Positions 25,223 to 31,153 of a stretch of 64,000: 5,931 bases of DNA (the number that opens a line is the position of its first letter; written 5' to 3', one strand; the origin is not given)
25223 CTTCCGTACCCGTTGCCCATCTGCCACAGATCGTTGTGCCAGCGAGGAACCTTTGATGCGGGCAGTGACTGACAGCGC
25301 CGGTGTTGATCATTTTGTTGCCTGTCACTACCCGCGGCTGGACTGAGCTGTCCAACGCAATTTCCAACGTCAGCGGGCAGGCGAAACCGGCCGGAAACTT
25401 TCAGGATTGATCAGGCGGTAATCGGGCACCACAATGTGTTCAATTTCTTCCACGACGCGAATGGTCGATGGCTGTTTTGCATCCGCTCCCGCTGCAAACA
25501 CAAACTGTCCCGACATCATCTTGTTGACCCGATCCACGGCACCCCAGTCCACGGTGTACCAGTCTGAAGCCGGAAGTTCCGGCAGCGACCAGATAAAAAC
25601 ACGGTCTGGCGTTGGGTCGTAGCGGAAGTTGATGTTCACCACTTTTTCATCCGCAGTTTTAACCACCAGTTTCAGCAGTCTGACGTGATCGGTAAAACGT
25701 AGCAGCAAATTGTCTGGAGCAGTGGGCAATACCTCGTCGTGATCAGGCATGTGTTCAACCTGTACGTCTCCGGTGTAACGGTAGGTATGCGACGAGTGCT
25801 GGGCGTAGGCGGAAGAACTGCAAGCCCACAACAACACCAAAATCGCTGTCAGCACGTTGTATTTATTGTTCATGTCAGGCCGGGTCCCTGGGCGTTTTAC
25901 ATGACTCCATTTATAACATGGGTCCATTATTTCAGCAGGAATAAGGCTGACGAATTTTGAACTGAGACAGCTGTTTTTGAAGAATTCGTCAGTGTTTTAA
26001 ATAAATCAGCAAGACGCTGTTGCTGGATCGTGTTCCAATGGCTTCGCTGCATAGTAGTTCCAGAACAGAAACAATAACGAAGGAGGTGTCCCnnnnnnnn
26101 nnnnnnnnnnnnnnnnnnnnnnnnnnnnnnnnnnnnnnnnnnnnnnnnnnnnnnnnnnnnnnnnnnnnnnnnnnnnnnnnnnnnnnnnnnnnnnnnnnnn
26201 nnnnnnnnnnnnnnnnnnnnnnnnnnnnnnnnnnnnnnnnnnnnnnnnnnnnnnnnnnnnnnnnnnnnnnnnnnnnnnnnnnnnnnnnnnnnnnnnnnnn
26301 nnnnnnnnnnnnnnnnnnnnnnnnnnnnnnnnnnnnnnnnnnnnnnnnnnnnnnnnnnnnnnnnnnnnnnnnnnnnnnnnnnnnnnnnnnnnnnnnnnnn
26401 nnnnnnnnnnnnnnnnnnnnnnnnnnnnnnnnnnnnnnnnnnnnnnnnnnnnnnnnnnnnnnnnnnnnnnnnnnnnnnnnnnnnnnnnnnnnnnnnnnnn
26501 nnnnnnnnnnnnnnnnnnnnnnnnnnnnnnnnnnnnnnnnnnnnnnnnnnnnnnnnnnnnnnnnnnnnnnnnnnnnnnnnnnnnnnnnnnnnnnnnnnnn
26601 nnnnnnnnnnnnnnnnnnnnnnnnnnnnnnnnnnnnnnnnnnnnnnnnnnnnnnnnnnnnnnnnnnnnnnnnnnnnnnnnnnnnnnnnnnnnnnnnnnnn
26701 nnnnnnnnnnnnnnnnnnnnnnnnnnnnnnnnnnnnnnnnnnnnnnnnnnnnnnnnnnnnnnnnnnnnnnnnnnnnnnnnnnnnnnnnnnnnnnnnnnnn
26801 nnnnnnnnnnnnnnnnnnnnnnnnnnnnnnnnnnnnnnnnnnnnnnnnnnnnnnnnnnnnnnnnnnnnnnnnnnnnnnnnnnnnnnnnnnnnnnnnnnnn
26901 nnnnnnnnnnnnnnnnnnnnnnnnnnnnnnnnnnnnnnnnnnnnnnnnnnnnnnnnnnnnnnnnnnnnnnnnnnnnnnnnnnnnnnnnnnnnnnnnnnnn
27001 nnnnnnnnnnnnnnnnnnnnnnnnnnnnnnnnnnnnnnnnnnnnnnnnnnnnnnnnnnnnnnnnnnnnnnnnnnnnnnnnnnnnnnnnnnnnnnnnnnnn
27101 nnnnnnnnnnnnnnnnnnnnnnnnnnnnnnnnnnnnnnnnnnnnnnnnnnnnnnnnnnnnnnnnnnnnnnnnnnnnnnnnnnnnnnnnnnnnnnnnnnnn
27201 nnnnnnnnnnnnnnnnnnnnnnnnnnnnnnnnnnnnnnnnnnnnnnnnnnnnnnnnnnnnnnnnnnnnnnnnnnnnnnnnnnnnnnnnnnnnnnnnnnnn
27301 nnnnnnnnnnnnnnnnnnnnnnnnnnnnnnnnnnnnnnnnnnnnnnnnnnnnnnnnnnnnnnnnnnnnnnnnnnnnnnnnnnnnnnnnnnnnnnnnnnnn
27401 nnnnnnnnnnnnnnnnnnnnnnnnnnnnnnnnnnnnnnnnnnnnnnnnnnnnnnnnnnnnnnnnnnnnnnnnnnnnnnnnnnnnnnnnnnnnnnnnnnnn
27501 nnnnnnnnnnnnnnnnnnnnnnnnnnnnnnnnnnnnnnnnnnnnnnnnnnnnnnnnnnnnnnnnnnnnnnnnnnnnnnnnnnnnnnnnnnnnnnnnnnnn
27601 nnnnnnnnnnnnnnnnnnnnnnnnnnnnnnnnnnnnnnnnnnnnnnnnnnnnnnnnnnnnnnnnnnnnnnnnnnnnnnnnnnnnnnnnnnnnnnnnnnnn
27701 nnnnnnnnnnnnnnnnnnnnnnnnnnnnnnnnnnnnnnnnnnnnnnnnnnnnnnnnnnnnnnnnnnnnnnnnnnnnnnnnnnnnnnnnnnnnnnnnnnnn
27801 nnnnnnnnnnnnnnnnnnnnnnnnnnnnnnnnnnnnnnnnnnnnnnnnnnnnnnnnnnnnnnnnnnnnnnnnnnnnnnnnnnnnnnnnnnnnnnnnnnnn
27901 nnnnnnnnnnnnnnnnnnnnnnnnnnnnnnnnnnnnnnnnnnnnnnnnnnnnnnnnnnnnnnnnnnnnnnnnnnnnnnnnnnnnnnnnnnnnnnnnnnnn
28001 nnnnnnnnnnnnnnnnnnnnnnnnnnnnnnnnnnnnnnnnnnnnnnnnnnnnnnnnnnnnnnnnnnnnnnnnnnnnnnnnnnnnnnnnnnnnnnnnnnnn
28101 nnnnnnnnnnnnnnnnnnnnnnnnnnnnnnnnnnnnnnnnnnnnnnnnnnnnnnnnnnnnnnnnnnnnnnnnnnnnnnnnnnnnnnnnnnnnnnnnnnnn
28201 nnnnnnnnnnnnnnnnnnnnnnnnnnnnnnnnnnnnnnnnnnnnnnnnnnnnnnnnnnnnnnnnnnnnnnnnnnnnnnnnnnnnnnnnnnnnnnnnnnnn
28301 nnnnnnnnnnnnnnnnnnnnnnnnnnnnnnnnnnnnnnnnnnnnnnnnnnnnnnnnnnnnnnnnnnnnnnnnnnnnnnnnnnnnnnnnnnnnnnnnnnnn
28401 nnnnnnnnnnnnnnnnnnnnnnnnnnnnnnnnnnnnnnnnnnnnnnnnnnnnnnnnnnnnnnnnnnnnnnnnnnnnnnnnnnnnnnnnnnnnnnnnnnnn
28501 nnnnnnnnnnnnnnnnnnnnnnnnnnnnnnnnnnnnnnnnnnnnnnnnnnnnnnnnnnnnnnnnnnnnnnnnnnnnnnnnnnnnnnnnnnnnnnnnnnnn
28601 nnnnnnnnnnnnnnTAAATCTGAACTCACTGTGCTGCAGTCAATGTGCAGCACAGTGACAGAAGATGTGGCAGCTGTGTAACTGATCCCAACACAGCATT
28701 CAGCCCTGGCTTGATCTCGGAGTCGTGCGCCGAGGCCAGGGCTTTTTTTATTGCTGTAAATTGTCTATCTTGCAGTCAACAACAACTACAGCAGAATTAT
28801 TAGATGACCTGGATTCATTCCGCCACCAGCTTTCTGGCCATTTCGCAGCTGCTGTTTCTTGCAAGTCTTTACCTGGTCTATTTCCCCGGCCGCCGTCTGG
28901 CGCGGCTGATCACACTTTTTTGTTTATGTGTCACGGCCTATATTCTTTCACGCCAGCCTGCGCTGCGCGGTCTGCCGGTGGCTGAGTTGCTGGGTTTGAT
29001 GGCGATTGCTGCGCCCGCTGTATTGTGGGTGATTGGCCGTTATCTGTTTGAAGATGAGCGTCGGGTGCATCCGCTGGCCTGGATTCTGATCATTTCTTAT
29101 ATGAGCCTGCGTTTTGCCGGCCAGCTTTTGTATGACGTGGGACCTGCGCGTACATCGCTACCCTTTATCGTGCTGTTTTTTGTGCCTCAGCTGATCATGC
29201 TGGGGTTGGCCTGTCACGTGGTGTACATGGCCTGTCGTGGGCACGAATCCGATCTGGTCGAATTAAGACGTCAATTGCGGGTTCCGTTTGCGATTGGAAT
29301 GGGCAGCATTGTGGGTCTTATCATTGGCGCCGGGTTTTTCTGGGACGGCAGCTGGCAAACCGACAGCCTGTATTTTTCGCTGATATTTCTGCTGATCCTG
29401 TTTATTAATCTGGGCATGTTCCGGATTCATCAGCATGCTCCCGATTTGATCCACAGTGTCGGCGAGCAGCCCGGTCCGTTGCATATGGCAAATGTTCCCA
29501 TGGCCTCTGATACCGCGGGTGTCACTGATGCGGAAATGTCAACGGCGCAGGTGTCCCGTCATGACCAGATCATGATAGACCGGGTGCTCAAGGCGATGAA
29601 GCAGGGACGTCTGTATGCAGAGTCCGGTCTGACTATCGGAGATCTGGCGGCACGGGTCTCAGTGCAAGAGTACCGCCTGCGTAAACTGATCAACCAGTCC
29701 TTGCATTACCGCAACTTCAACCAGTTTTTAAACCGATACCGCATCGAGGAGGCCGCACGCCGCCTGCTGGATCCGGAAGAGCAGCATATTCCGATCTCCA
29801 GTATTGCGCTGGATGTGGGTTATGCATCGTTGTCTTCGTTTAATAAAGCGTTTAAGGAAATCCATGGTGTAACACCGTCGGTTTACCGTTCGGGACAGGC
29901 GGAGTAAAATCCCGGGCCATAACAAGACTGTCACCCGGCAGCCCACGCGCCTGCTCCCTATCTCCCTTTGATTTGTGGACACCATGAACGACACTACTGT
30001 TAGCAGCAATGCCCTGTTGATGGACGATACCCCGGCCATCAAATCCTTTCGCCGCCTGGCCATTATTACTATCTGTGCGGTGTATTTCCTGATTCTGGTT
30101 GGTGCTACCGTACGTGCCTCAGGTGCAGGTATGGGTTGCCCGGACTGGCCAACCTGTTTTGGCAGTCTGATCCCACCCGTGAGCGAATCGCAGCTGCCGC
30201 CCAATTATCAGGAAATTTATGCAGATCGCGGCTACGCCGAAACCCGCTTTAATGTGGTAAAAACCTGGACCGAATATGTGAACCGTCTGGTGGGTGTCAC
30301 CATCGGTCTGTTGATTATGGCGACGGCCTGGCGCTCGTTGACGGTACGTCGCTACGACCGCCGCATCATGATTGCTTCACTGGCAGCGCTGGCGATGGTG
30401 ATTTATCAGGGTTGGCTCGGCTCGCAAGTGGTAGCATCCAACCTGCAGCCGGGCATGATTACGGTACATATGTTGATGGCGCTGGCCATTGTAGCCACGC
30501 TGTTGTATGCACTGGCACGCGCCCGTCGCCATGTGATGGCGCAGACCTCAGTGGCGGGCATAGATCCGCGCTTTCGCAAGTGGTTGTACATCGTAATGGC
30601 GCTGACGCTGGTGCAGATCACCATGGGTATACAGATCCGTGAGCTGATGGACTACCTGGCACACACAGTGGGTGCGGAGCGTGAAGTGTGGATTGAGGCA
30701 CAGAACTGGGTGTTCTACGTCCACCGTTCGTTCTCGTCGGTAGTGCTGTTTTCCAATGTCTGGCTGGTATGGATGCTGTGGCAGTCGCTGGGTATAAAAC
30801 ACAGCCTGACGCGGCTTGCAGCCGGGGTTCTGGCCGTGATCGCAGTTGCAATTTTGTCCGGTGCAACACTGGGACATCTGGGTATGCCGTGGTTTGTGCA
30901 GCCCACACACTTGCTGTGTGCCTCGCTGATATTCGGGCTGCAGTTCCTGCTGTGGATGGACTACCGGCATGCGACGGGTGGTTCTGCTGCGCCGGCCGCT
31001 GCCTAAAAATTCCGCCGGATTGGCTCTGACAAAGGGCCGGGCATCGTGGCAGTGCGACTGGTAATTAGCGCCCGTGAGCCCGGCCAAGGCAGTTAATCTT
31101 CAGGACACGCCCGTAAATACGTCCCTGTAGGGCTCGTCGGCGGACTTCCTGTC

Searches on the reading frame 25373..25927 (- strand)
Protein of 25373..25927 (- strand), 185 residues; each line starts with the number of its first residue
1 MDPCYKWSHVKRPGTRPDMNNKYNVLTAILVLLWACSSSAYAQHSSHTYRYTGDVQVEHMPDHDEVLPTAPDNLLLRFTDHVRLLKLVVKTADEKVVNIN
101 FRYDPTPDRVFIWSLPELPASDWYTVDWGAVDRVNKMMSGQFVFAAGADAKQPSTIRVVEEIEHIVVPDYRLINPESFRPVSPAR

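Call 34: search_protein_families(library=pfam, max_evalue=0.00001, proteins=[window:25373-25927:-])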
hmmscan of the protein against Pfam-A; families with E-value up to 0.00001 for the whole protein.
window:25373-25927:- (185 aa): 1 family
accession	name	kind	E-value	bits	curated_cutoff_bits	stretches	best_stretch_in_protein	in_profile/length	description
PF04234.18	CopC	-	7.9e-07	30.4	23.3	1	57-145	5-91/92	CopC domain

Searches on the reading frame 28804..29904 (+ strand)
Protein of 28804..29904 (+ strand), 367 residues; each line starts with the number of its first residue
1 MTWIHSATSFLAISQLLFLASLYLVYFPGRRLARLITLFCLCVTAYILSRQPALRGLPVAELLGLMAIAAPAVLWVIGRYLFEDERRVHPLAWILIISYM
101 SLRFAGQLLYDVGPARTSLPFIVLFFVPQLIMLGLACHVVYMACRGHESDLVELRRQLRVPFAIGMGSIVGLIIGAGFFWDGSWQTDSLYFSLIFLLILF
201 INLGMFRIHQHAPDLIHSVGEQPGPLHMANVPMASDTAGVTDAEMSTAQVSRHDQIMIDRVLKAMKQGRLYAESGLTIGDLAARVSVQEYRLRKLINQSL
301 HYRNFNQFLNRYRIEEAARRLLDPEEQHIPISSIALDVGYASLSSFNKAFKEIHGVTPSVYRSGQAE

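Call 34: search_protein_families(library=pfam, max_evalue=0.00001, proteins=[window:28804-29904:+])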
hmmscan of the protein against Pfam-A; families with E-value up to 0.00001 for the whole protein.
window:28804-29904:+ (367 aa): 2 families
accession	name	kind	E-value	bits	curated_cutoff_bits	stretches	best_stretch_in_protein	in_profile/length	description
PF12833.13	HTH_18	-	4.3e-18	65.8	33.6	1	281-363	1-79/80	Helix-turn-helix domain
PF00165.29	HTH_AraC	-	2.3e-07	31.2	26.6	1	329-362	9-41/42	Bacterial regulatory helix-turn-helix proteins, AraC family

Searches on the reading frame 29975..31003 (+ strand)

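Call 34: search_protein_families(library=pfam, max_evalue=0.00001, proteins=[window:29975-31003:+])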
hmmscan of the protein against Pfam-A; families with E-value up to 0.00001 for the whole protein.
window:29975-31003:+ (343 aa): 1 family
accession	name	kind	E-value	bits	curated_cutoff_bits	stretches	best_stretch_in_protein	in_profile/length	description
PF02628.20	COX15-CtaA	-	1.6e-50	172.4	29.9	1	27-322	2-320/322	Cytochrome oxidase assembly protein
